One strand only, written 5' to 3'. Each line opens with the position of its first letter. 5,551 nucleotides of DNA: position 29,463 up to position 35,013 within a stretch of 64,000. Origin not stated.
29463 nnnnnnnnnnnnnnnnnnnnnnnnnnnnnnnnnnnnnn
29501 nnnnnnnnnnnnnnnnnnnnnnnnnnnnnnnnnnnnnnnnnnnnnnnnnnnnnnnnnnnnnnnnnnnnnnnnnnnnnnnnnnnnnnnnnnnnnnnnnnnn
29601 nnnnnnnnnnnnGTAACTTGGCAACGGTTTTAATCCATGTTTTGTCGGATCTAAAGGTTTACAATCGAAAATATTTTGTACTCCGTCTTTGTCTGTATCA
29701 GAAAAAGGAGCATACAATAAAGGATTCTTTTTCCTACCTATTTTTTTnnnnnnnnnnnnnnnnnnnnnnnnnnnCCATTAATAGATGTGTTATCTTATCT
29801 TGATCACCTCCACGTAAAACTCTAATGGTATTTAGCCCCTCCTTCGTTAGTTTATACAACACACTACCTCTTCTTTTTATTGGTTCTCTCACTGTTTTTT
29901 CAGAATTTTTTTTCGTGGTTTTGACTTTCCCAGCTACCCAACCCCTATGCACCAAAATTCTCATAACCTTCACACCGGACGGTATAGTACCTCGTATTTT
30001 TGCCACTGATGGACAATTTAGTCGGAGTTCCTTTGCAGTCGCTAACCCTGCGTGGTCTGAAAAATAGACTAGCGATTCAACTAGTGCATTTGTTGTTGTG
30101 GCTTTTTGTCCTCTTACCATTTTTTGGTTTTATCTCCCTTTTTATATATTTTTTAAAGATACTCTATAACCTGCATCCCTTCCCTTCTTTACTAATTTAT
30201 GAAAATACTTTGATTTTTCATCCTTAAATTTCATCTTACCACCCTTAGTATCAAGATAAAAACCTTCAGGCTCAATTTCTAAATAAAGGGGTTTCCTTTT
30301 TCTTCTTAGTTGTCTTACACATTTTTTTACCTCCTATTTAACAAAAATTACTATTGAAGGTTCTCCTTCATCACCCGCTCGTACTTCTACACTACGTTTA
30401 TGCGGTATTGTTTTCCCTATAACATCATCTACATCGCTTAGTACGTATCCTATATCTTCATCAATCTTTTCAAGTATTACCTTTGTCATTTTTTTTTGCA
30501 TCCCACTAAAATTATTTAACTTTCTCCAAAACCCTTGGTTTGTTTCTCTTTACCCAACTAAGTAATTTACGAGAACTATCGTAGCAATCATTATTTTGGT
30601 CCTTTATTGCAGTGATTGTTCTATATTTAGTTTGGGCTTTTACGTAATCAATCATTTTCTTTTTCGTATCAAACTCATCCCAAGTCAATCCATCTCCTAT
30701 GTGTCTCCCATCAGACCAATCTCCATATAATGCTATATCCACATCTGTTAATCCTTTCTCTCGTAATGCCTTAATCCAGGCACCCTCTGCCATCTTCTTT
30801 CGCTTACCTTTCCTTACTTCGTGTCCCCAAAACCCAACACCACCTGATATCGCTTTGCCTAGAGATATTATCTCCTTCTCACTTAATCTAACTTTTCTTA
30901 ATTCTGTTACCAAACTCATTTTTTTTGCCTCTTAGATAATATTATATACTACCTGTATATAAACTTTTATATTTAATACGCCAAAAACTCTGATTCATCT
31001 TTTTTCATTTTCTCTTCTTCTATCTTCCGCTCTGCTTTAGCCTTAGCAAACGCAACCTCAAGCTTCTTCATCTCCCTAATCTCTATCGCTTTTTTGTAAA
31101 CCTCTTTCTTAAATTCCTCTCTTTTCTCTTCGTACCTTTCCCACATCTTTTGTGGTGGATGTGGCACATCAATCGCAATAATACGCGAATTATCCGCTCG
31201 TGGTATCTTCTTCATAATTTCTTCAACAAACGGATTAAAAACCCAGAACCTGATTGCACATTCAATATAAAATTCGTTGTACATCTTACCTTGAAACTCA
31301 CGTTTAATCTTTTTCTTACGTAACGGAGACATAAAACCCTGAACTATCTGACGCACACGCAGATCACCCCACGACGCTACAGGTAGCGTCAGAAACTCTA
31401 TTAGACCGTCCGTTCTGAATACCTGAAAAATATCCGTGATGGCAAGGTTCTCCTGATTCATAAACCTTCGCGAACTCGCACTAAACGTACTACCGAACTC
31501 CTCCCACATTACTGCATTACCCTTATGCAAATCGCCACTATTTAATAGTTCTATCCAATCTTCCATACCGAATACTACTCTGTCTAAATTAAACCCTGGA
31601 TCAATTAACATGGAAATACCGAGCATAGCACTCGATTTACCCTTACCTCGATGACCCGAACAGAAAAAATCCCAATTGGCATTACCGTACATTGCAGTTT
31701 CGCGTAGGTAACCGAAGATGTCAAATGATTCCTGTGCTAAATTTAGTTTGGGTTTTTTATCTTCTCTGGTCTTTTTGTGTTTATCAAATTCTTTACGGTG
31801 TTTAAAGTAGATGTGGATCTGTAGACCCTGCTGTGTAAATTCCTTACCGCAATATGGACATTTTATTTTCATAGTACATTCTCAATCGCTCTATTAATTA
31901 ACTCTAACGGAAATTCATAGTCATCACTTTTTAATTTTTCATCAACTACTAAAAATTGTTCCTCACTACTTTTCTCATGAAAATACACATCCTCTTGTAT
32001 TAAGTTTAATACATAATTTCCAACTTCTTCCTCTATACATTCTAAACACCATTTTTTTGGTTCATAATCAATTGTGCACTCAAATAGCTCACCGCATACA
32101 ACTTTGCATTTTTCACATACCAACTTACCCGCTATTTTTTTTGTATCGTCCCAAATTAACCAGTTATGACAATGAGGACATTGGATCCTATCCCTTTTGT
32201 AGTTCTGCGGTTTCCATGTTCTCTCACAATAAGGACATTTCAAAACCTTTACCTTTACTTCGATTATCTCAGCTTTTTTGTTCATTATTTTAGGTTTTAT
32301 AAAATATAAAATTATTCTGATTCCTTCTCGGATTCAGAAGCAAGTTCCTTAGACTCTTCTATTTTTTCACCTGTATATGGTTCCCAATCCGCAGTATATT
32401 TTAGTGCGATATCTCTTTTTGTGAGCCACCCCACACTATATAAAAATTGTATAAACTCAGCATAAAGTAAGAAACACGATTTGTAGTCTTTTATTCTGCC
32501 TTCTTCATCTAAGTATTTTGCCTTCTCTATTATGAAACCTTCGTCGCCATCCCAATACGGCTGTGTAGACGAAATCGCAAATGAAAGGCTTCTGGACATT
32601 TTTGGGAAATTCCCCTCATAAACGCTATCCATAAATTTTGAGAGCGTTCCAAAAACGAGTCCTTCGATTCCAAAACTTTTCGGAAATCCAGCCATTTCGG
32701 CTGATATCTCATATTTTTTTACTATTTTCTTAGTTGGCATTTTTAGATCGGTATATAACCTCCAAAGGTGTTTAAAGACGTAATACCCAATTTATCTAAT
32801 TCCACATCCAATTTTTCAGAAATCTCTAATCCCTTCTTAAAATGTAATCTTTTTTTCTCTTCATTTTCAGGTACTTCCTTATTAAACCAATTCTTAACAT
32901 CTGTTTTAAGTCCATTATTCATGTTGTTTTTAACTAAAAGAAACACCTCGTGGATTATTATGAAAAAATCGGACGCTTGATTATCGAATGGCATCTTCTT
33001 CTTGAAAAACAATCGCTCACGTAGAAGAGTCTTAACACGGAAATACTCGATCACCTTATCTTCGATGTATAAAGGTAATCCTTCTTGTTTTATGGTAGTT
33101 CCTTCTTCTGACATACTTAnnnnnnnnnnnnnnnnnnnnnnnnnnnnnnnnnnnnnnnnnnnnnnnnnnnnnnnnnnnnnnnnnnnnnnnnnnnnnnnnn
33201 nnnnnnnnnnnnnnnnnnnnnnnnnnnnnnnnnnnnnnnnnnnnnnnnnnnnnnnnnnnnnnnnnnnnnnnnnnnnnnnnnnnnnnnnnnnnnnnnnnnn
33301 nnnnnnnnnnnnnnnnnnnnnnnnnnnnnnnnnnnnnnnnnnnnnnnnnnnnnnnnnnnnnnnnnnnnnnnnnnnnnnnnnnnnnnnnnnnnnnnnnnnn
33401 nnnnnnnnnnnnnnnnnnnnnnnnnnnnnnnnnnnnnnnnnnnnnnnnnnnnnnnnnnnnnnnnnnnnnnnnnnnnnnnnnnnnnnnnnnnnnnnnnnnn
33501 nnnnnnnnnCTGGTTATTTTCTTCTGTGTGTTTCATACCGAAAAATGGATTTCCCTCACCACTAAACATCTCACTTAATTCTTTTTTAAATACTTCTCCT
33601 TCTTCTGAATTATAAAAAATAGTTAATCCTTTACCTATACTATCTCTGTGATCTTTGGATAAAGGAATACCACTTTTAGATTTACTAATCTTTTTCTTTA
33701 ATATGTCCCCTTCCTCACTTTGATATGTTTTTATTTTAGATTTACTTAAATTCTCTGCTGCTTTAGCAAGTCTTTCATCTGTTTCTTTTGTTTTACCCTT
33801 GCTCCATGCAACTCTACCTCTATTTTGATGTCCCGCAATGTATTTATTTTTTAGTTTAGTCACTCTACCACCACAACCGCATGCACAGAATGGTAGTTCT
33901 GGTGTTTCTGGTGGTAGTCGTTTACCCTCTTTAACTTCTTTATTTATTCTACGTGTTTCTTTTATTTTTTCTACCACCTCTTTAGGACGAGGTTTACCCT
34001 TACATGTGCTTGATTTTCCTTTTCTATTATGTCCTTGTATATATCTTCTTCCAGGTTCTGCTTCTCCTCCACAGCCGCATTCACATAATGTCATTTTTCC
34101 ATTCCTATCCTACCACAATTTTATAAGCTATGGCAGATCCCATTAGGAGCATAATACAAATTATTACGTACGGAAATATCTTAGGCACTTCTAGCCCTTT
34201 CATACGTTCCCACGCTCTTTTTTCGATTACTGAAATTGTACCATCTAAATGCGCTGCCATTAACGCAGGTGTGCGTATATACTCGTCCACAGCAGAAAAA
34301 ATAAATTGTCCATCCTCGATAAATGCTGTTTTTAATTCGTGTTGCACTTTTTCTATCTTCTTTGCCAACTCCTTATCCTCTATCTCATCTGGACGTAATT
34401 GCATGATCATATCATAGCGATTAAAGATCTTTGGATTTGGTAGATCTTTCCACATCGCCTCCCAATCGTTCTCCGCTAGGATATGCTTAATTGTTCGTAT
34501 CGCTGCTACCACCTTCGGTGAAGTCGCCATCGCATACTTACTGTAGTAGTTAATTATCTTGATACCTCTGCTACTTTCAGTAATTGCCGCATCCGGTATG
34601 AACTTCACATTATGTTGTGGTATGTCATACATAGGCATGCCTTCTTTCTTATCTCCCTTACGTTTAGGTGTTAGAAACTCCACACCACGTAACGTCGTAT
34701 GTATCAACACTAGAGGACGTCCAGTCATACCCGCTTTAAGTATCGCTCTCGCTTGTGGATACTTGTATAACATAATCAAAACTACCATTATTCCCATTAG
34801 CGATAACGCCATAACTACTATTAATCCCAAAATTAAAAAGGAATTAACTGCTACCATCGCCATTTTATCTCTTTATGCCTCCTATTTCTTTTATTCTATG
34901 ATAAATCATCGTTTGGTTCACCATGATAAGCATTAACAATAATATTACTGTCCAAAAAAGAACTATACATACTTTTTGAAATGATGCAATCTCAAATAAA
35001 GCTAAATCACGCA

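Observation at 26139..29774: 1211-aa non-secreted protein combining a TSP3-like Ca-binding N-terminus, internal duplications, an NTase-fold-like motif and a (PVTP)10 tract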

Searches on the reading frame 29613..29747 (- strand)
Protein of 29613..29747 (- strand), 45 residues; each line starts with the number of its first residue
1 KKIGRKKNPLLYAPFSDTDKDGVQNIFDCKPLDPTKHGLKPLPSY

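Call 80: search_protein_families(library=pfam, alignment_id=A5, max_evalue=1)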
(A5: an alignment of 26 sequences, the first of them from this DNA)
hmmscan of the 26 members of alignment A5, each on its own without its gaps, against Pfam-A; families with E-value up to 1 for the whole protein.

A. member 1, seq(45 aa): 1 family
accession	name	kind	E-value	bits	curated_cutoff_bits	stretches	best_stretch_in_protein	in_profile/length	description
PF02412.23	TSP_3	-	0.075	13.2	25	1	17-29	15-27/36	Thrombospondin type 3 repeat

B. families by the number of members that match (of 26 scanned): 5 families
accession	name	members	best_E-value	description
PF02412.23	TSP_3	16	0.0024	Thrombospondin type 3 repeat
PF09645.16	F-112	1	0.035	F-112 protein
PF00404.24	Dockerin_1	1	0.04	Dockerin type I domain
PF04824.21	Rad21_Rec8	1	0.15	Conserved region of Rad21 / Rec8 like protein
PF00036.39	EF-hand_1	1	0.31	EF hand domain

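Call 81: search_solved_structures(query=A5, max_evalue=1, show_alignments=3)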
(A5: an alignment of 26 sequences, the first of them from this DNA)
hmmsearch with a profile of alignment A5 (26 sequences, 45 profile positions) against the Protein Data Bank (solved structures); distinct sequences matched with E-value up to 1: 7.
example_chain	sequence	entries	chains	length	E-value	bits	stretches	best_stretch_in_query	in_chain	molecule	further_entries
1dgu_A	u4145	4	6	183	0.21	14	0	14-24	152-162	CALCIUM-SATURATED CIB | APO CIB | Calcium and integrin-binding protein 1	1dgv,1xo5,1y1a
2k7b_A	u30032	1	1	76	0.22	13.9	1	15-26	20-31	Calcium-binding protein 1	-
6ocx_A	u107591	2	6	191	0.24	13.8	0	14-24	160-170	Calcium and integrin-binding protein 1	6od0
2l4h_A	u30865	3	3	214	0.29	13.6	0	14-24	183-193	Calcium and integrin-binding protein 1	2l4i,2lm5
3ox5_A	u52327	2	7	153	0.54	12.7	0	15-26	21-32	Calcium-binding protein 1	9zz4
3ox6_A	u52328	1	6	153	0.55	12.7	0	15-26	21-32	Calcium-binding protein 1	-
2lan_A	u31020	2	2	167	0.61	12.5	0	15-26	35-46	Calcium-binding protein 1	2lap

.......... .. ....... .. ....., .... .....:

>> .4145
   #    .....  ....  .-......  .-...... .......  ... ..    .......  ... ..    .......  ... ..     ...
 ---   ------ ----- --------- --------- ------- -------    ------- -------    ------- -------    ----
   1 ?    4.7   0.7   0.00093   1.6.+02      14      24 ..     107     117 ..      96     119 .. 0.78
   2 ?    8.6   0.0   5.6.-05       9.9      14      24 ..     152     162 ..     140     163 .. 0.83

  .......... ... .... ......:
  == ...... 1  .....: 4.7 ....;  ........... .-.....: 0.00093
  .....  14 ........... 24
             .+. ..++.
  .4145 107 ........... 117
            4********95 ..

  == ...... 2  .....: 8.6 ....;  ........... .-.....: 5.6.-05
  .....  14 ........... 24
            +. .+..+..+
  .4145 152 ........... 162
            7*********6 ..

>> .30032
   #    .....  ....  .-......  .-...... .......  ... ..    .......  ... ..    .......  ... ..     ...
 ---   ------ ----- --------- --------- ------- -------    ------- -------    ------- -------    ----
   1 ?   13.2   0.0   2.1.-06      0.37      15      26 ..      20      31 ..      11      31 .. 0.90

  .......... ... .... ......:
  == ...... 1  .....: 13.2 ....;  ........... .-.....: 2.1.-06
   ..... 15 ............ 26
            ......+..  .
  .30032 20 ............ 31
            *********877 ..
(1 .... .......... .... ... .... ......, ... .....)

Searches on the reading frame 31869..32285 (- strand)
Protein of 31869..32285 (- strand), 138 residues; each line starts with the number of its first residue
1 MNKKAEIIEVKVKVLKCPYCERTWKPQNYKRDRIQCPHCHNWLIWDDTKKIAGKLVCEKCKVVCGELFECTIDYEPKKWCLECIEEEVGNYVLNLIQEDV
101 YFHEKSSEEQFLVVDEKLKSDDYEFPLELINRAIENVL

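Call 27: search_protein_families(library=phrogs, proteins=[window:31869-32285:-], max_evalue=0.01)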
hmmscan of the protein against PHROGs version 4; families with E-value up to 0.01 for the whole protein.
window:31869-32285:- (138 aa): 0 families

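Call 66: search_protein_families(library=pfam, proteins=[window:31869-32285:-], max_evalue=0.05)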
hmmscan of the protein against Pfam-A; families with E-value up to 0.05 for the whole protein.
window:31869-32285:- (138 aa): 2 families
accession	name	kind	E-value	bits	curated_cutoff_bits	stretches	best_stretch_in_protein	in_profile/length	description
PF03966.22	Trm112p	-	0.00067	20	22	1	35-62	9-33/40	Trm112p-like protein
PF01155.25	HypA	-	0.018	15.5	28.9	1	7-41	64-94/112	Hydrogenase/urease nickel incorporation, metallochaperone, hypA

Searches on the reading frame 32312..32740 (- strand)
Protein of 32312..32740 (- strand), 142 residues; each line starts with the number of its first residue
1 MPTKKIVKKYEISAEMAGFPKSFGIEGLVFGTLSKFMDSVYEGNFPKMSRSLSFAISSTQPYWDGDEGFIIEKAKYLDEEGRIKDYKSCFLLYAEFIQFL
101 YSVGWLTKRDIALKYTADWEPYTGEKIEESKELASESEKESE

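Call 27: search_protein_families(library=phrogs, proteins=[window:32312-32740:-], max_evalue=0.01)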
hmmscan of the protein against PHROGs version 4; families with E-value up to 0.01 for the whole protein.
window:32312-32740:- (142 aa): 0 families

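Call 66: search_protein_families(library=pfam, proteins=[window:32312-32740:-], max_evalue=0.05)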
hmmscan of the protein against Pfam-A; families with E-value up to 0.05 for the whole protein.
window:32312-32740:- (142 aa): 1 family
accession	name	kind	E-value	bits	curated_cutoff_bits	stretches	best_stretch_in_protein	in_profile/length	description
PF21005.3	MCEL_GT_OB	-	0.00036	21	27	0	50-103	7-60/138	mRNA-capping enzyme catalytic subunit, GTase, OB fold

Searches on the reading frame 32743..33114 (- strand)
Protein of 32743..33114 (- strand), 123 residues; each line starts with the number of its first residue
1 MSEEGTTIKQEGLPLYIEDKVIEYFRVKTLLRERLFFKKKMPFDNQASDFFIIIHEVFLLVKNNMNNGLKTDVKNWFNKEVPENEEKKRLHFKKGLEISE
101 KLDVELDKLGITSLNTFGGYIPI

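Call 27: search_protein_families(library=phrogs, proteins=[window:32743-33114:-], max_evalue=0.01)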
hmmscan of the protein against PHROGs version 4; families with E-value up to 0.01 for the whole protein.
window:32743-33114:- (123 aa): 0 families

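Call 66: search_protein_families(library=pfam, proteins=[window:32743-33114:-], max_evalue=0.05)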
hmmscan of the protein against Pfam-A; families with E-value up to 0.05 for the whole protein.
window:32743-33114:- (123 aa): 1 family
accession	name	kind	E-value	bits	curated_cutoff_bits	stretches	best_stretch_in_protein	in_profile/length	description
PF19065.6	P8_CR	-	0.025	15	26.9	1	27-81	23-77/124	Minor capsid protein P8 central region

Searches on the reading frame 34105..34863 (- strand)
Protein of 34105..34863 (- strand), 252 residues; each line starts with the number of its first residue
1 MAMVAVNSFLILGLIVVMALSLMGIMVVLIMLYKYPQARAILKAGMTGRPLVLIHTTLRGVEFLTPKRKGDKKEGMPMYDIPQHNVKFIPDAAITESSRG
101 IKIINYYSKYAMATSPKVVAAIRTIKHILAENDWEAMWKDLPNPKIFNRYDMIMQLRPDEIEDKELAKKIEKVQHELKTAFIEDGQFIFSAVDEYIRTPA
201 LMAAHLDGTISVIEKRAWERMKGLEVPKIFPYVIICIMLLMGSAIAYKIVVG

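Call 8: search_protein_families(library=pfam, proteins=[window:34105-34863:-], max_evalue=0.01)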
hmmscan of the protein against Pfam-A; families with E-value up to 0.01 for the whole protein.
window:34105-34863:- (252 aa): 0 families

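Call 27: search_protein_families(library=phrogs, proteins=[window:34105-34863:-], max_evalue=0.01)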
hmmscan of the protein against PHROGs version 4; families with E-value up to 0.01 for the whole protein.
window:34105-34863:- (252 aa): 0 families

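Call 106: search_solved_structures(query=window:34105-34863:-, max_evalue=1)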
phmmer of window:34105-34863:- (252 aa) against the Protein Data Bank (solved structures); distinct sequences matched with E-value up to 1: 1.
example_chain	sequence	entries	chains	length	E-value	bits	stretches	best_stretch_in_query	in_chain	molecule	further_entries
3jcm_N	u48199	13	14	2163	0.42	13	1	99-178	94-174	Pre-mRNA-splicing helicase BRR2 | BRR2 isoform 1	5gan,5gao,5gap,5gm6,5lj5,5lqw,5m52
